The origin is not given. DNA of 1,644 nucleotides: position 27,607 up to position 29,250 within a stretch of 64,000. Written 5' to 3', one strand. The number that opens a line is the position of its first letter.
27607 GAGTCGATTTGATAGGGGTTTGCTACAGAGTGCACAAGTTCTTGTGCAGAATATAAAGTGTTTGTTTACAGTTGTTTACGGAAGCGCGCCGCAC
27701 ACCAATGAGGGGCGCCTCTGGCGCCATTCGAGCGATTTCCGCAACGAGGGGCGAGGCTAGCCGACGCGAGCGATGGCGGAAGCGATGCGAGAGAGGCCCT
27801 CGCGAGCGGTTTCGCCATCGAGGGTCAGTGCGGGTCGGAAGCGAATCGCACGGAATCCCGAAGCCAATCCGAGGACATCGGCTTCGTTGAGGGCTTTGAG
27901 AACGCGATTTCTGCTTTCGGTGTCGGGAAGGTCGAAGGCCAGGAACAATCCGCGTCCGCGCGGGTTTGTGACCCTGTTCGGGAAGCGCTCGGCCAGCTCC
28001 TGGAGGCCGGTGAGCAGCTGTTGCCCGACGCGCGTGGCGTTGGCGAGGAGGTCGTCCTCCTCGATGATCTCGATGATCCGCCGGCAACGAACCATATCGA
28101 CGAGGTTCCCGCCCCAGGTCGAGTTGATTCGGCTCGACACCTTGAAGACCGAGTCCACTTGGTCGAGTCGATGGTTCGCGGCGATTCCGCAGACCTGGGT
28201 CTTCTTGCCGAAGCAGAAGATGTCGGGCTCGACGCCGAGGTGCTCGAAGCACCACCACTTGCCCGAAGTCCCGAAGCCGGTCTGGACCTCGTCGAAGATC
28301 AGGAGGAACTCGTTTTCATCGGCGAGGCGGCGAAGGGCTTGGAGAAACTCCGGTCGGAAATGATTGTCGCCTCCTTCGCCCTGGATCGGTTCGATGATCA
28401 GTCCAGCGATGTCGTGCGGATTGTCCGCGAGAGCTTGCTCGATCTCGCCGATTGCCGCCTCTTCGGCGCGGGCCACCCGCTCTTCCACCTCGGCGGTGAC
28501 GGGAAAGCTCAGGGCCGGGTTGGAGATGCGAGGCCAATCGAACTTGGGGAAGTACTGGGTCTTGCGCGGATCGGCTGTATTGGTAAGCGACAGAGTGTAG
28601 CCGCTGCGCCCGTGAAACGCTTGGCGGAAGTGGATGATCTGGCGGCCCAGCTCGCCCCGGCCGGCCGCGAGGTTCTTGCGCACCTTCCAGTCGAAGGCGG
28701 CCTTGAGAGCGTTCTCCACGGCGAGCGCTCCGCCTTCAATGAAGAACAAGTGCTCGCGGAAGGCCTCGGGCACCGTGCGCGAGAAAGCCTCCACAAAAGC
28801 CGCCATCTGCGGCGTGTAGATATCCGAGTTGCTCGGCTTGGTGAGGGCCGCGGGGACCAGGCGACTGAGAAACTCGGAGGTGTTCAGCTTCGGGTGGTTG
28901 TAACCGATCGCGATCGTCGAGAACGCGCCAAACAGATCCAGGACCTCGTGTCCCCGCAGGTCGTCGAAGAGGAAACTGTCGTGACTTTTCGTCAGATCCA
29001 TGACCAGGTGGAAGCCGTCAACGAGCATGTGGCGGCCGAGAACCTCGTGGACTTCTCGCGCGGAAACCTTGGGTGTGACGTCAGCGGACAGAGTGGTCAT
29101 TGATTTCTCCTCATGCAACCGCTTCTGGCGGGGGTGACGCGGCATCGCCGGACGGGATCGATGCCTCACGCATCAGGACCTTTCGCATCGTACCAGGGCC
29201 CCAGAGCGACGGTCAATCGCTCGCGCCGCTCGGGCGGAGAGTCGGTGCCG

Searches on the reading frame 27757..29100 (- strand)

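Call 80: search_protein_families(library=ncbifam, proteins=[window:27757-29100:-], max_evalue=1e-10)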
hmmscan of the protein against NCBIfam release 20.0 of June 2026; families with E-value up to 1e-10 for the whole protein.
window:27757-29100:- (447 aa): 67 families (the best 25 are shown)
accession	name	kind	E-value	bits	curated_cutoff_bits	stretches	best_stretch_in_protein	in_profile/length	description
TIGR03251.1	LAT_fam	equivalog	3.3e-189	628.9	520.8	1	15-443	2-432/433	L-lysine 6-transaminase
TIGR00699.1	GABAtrns_euk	equivalog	8.3e-74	249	567.15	1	10-433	18-454/464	4-aminobutyrate--2-oxoglutarate transaminase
NF004426.0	PRK05769.1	equivalog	4.6e-64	216.8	552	1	40-445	43-439/441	acetyl ornithine aminotransferase family protein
NF002325.0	PRK01278.1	subfamily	1.6e-55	188.4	372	1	35-445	16-388/395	acetylornithine transaminase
TIGR00707.1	argD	subfamily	5e-55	186.9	410.05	1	35-443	12-380/381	acetylornithine/succinylornithine family transaminase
NF005993.0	PRK08117.1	subfamily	3.1e-48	164.5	574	1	36-445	29-429/433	aspartate aminotransferase family protein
NF003468.0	PRK05093.1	subfamily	4.2e-48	164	522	1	229-446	184-402/405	acetylornithine/succinyldiaminopimelate transaminase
TIGR03246.1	arg_catab_astC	subfamily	3e-45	154.9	609.95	1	220-446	169-396/397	acetylornithine/succinylornithine family transaminase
NF008570.0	PRK11522.1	equivalog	3.2e-45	154.6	612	1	45-445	81-456/464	putrescine aminotransferase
NF002874.0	PRK03244.1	equivalog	1.4e-44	152.5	457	1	46-444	38-393/399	acetylornithine transaminase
NF006733.0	PRK09264.1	subfamily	4.6e-44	150.6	438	1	37-446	26-417/425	diaminobutyrate--2-oxoglutarate transaminase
NF004714.0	PRK06058.1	subfamily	3.1e-43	148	639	1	98-445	104-446/447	4-aminobutyrate--2-oxoglutarate transaminase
NF009047.0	PRK12381.1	subfamily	8.9e-43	146.6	630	1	42-446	31-400/406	bifunctional succinylornithine transaminase/acetylornithine transaminase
TIGR00700.1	GABAtrnsam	equivalog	6.5e-42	143.6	506.65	1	41-442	23-417/420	4-aminobutyrate--2-oxoglutarate transaminase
NF005692.0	PRK07495.1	equivalog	8e-41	140.1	724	1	47-444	36-420/425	4-aminobutyrate--2-oxoglutarate transaminase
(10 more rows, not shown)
